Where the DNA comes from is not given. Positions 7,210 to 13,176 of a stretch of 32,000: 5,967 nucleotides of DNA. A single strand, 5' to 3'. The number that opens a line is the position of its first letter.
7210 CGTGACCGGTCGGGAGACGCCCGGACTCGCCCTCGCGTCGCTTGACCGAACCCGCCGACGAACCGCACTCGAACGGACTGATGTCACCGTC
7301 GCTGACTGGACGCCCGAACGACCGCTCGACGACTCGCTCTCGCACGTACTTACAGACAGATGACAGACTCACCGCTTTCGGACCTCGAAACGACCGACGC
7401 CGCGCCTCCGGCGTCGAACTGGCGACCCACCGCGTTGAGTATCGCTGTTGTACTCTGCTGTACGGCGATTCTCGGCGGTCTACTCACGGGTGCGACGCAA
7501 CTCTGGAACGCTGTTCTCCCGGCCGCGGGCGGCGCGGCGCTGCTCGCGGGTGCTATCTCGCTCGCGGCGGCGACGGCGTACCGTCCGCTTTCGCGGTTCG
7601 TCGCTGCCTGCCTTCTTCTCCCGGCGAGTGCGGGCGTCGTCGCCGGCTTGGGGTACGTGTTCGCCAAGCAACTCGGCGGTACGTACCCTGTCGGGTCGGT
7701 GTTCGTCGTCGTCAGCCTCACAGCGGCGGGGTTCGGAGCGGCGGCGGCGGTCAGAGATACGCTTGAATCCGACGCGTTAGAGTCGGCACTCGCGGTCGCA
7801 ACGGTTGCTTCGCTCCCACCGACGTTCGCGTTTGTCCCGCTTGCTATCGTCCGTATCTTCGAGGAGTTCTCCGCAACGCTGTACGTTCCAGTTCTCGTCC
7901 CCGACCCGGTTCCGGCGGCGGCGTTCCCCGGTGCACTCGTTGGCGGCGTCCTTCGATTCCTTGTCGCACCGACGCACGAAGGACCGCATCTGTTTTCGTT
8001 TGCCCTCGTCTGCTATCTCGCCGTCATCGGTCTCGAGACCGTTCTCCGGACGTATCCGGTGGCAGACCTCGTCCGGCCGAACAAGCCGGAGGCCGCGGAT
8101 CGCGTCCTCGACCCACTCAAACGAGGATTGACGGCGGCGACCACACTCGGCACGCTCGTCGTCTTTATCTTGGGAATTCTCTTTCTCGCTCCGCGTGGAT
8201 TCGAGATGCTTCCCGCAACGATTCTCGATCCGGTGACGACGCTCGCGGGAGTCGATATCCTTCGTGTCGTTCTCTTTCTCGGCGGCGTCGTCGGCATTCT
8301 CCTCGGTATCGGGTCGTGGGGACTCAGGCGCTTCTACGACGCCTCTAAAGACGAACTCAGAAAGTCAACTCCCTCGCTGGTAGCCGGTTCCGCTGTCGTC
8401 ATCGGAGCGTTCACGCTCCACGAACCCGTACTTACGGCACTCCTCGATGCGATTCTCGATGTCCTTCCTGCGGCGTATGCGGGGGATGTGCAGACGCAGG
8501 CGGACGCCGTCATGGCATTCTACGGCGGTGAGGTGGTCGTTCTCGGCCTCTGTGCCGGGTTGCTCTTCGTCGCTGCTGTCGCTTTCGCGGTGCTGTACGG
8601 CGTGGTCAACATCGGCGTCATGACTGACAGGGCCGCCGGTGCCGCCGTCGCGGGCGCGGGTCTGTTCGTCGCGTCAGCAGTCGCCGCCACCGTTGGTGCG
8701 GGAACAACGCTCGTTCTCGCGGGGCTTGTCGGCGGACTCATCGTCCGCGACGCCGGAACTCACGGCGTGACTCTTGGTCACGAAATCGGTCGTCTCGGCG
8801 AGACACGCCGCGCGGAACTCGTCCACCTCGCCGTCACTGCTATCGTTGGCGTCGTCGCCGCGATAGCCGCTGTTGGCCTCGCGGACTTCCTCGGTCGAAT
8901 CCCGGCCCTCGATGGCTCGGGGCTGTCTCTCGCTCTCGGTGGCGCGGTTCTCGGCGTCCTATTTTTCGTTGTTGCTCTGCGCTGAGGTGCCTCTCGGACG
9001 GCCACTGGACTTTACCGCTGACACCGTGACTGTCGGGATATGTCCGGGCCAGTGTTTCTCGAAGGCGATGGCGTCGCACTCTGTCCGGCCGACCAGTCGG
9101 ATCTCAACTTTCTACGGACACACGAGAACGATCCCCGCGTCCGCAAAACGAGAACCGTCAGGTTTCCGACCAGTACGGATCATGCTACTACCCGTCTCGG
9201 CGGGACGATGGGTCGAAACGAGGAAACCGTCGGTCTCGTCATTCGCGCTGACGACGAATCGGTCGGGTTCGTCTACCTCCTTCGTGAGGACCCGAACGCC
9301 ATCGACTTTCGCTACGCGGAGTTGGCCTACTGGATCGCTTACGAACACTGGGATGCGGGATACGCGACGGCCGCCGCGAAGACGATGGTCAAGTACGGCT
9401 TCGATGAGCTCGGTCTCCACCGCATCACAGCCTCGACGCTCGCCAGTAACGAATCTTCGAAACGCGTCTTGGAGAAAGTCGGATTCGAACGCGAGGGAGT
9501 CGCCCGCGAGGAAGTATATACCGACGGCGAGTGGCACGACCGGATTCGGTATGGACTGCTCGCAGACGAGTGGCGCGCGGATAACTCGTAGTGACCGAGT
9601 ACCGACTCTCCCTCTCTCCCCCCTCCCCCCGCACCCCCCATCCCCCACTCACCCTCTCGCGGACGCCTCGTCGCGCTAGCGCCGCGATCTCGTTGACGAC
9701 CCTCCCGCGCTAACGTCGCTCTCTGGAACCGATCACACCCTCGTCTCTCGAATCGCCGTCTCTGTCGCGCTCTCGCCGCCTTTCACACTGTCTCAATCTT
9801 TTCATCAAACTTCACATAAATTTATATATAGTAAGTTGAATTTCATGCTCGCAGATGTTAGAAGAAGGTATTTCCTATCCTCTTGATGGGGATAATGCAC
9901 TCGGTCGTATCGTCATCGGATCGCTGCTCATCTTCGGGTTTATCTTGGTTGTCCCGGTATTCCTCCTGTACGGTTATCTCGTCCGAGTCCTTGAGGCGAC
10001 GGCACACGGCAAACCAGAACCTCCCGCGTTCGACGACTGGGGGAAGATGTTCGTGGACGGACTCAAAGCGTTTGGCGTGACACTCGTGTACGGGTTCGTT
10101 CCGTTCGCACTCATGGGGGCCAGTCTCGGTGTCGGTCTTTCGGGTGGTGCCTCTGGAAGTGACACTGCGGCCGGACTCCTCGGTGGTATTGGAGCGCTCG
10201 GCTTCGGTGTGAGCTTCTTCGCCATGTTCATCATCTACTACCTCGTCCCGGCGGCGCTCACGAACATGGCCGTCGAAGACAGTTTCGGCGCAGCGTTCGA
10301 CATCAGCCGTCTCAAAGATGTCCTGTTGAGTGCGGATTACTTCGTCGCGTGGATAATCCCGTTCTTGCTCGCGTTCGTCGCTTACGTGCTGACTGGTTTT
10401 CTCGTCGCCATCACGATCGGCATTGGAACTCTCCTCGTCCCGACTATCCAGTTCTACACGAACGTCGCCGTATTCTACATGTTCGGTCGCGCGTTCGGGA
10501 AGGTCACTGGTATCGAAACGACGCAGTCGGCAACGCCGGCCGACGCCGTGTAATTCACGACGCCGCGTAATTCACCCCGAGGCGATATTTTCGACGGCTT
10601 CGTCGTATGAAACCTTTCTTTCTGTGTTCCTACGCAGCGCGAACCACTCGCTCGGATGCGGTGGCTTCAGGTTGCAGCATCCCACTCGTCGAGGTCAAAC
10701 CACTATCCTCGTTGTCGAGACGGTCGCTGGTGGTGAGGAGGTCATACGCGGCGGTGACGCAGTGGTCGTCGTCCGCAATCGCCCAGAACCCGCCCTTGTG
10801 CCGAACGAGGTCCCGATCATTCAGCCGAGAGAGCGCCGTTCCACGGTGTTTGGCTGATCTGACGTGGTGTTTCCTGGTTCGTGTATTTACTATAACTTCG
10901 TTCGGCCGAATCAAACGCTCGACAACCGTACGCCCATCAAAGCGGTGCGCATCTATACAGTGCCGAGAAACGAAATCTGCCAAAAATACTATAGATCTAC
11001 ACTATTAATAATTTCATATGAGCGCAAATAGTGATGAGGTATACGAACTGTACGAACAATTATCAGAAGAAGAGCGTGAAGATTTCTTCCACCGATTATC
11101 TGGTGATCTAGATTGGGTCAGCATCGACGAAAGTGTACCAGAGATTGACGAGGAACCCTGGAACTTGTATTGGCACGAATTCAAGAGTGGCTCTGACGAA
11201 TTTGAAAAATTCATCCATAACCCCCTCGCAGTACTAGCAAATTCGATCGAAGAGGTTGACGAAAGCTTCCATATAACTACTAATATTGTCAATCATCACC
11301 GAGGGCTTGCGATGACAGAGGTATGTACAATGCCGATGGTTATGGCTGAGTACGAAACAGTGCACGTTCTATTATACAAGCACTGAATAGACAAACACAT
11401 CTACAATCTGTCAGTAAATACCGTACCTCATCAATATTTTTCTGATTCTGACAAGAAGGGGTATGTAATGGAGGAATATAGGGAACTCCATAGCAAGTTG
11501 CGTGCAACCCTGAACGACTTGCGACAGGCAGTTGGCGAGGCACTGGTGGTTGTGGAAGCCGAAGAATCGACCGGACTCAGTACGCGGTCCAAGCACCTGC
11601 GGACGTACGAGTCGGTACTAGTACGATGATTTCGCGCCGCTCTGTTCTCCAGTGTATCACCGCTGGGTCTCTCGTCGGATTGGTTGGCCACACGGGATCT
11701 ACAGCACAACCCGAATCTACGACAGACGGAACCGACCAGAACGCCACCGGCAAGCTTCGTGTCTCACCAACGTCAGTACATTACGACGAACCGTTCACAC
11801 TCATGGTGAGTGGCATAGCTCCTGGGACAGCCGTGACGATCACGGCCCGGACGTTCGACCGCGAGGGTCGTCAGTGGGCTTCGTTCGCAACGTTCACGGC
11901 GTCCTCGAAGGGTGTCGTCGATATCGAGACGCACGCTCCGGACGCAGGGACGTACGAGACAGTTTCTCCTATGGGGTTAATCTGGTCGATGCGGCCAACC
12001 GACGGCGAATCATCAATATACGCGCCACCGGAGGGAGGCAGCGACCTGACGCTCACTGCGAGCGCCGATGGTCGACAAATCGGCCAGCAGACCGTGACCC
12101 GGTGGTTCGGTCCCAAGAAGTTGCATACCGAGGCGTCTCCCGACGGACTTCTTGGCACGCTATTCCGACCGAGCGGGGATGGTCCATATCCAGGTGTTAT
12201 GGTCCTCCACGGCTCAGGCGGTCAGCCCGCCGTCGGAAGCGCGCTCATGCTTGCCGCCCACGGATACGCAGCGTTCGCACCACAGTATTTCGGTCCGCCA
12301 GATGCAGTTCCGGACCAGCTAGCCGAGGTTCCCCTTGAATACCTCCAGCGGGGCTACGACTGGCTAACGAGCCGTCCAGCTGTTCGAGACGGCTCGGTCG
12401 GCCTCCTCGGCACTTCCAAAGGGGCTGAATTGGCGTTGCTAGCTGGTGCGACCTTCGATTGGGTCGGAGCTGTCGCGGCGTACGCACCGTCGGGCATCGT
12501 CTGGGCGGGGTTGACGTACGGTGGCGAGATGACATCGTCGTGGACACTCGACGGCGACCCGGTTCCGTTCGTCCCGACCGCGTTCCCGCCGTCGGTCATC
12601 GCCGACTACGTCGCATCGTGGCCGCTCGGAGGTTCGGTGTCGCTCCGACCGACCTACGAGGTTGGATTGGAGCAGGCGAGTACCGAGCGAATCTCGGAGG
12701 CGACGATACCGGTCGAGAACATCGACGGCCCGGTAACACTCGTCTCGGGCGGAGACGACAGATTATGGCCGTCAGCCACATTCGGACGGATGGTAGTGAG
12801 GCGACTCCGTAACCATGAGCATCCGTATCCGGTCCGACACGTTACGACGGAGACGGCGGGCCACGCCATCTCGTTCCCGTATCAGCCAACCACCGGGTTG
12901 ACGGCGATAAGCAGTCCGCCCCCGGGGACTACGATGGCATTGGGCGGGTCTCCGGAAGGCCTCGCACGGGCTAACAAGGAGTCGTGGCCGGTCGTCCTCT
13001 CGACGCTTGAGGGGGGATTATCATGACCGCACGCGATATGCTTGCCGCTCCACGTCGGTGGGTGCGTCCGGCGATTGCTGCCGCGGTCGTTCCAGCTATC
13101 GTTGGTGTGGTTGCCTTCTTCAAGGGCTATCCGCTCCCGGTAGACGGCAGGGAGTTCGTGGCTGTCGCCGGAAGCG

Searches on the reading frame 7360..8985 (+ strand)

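Call 24: search_protein_families(library=pfam, proteins=[window:7360-8985:+], max_evalue=0.001)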
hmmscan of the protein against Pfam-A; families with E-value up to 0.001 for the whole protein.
window:7360-8985:+ (541 aa): 1 family
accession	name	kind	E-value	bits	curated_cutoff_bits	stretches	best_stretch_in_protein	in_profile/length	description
PF24363.1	DUF7519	-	7.5e-11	42.6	27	1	382-511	7-135/155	Family of unknown function (DUF7519)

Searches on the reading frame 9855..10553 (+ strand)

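Call 24: search_protein_families(library=pfam, proteins=[window:9855-10553:+], max_evalue=0.001)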
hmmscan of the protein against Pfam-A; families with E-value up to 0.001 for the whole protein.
window:9855-10553:+ (232 aa): 1 family
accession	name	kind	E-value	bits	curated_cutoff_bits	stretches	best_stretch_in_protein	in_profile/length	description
PF13197.11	DUF4013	-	1.2e-41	142.7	26.9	1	25-184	3-167/168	Protein of unknown function (DUF4013)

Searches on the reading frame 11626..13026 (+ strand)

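Call 24: search_protein_families(library=pfam, proteins=[window:11626-13026:+], max_evalue=0.001)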
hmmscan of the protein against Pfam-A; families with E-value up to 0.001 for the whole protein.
window:11626-13026:+ (466 aa): 3 families
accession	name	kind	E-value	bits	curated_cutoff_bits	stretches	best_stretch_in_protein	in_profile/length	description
PF08840.17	BAAT_C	-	3e-28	99.7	20.9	1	235-458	1-201/210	BAAT / Acyl-CoA thioester hydrolase C terminal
PF04775.20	Bile_Hydr_Trans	-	4.3e-26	91.6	27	1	54-166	1-119/126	Acyl-CoA thioester hydrolase/BAAT N-terminal region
PF01738.24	DLH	-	0.00078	19.5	21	0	177-288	3-129/217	Dienelactone hydrolase family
